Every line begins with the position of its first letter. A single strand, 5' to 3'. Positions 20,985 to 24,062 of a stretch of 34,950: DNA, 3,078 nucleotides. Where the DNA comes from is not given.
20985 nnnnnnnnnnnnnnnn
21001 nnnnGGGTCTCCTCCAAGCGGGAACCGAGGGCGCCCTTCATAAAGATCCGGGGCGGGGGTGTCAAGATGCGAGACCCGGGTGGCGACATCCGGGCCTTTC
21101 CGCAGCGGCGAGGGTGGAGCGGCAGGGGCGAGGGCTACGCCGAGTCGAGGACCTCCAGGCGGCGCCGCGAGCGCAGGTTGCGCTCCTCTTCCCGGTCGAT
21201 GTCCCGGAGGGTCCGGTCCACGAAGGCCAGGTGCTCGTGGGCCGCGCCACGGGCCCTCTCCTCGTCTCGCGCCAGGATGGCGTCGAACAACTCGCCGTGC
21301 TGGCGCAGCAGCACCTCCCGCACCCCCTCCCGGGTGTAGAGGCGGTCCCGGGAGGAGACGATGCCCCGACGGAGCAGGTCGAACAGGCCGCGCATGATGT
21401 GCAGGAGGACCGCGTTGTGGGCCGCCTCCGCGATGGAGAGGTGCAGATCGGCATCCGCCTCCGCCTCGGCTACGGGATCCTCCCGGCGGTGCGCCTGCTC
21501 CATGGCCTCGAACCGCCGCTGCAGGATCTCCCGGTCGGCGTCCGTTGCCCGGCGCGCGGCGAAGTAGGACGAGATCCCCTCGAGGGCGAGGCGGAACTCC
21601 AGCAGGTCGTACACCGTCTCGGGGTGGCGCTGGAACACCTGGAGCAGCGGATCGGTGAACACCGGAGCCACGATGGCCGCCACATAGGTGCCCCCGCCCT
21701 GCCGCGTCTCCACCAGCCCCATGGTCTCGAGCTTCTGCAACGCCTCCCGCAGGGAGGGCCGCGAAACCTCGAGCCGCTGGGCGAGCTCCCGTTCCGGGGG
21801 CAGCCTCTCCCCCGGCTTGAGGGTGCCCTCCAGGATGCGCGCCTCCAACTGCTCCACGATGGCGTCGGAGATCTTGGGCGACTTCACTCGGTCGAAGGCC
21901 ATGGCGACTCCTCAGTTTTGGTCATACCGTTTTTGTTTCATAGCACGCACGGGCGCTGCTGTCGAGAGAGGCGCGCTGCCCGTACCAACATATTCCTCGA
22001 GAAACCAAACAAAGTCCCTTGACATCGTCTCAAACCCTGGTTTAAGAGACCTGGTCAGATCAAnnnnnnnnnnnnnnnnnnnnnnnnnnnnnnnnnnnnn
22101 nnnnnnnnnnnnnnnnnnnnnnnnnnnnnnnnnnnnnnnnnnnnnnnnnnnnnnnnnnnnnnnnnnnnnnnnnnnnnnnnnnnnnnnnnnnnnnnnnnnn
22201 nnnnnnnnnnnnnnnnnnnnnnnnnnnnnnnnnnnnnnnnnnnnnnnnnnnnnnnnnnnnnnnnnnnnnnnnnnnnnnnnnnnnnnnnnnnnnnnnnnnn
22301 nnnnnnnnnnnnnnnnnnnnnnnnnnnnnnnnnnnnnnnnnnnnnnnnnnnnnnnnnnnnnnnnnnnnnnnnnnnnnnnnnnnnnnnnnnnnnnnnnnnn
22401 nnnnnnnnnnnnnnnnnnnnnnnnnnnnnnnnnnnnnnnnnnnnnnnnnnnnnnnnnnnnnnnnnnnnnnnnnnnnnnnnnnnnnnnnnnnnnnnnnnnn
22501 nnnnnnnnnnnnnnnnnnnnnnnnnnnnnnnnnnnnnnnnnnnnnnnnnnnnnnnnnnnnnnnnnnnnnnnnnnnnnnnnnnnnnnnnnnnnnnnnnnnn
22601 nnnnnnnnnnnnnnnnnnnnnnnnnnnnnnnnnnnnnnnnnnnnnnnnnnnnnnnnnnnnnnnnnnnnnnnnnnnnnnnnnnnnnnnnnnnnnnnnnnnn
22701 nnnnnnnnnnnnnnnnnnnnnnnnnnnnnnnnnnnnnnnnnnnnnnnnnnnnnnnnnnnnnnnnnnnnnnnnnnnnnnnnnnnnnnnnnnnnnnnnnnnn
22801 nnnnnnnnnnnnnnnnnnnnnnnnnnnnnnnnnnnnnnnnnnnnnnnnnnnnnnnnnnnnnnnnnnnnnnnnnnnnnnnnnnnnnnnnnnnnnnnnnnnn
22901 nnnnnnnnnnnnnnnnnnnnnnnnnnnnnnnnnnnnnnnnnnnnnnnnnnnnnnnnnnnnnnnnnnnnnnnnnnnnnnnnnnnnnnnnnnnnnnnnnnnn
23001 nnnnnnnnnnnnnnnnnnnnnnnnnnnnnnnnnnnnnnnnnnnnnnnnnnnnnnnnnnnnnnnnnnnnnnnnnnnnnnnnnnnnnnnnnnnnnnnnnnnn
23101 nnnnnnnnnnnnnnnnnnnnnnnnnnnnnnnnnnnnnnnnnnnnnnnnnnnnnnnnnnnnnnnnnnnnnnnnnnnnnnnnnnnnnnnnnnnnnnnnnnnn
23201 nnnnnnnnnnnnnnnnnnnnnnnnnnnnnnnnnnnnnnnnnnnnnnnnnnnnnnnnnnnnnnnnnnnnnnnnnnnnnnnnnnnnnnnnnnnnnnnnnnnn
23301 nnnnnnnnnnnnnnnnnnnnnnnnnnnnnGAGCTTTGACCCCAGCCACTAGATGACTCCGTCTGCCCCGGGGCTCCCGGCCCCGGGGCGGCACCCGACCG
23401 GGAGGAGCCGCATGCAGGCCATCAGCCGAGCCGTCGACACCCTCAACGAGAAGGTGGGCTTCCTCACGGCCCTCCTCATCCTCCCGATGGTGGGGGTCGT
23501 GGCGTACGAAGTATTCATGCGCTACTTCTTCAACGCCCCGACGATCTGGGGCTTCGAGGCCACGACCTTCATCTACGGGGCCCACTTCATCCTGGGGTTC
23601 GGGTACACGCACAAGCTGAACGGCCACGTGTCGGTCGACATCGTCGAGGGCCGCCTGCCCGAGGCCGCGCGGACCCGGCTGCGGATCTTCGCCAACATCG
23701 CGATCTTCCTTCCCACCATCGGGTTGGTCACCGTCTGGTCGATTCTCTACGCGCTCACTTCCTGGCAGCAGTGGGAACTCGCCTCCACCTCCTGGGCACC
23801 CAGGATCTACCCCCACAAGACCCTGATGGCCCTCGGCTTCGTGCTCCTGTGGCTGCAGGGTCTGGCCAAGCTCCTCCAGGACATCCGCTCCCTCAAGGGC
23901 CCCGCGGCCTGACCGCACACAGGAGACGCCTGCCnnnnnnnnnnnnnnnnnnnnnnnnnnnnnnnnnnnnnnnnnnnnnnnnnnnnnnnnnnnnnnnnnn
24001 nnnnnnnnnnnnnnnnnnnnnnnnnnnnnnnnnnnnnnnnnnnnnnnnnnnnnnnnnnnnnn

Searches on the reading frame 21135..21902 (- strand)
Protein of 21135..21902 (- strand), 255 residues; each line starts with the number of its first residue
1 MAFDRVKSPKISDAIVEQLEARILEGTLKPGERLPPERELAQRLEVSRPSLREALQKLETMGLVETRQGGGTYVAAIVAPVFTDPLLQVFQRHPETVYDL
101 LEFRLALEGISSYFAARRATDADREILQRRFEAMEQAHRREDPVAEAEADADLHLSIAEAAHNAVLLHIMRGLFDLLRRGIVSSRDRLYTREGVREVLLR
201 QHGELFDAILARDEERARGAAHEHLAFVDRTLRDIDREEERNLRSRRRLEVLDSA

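Call 60: search_protein_families(library=pfam, proteins=[window:21135-21902:-], max_evalue=0.0001)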
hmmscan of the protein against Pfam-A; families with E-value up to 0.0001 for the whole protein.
window:21135-21902:- (255 aa): 4 families
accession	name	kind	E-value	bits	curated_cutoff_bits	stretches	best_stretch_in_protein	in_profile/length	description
PF07729.17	FCD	-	6e-25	88.5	24.3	1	99-226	1-124/125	FCD domain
PF00392.27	GntR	-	9.5e-24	83.3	27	1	12-74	2-64/64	Bacterial regulatory proteins, gntR family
PF01325.25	Fe_dep_repress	-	6e-06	26.8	26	1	37-68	25-56/60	Iron dependent repressor, N-terminal DNA binding domain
PF01978.25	TrmB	-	1.2e-05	25.5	25.6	1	38-75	26-63/68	Sugar-specific transcriptional regulator TrmB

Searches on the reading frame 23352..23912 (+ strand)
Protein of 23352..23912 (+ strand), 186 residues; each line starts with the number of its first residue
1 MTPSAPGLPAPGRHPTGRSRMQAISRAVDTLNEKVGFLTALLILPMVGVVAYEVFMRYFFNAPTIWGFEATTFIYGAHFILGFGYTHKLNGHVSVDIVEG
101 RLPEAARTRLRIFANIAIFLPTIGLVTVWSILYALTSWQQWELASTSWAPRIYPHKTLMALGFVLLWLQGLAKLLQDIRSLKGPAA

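Call 60: search_protein_families(library=pfam, proteins=[window:23352-23912:+], max_evalue=0.0001)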
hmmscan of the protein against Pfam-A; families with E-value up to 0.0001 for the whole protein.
window:23352-23912:+ (186 aa): 1 family
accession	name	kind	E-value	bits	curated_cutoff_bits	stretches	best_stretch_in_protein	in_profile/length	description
PF04290.18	DctQ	-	8.4e-23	81.2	28.3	1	46-179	1-131/132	Tripartite ATP-independent periplasmic transporters, DctQ component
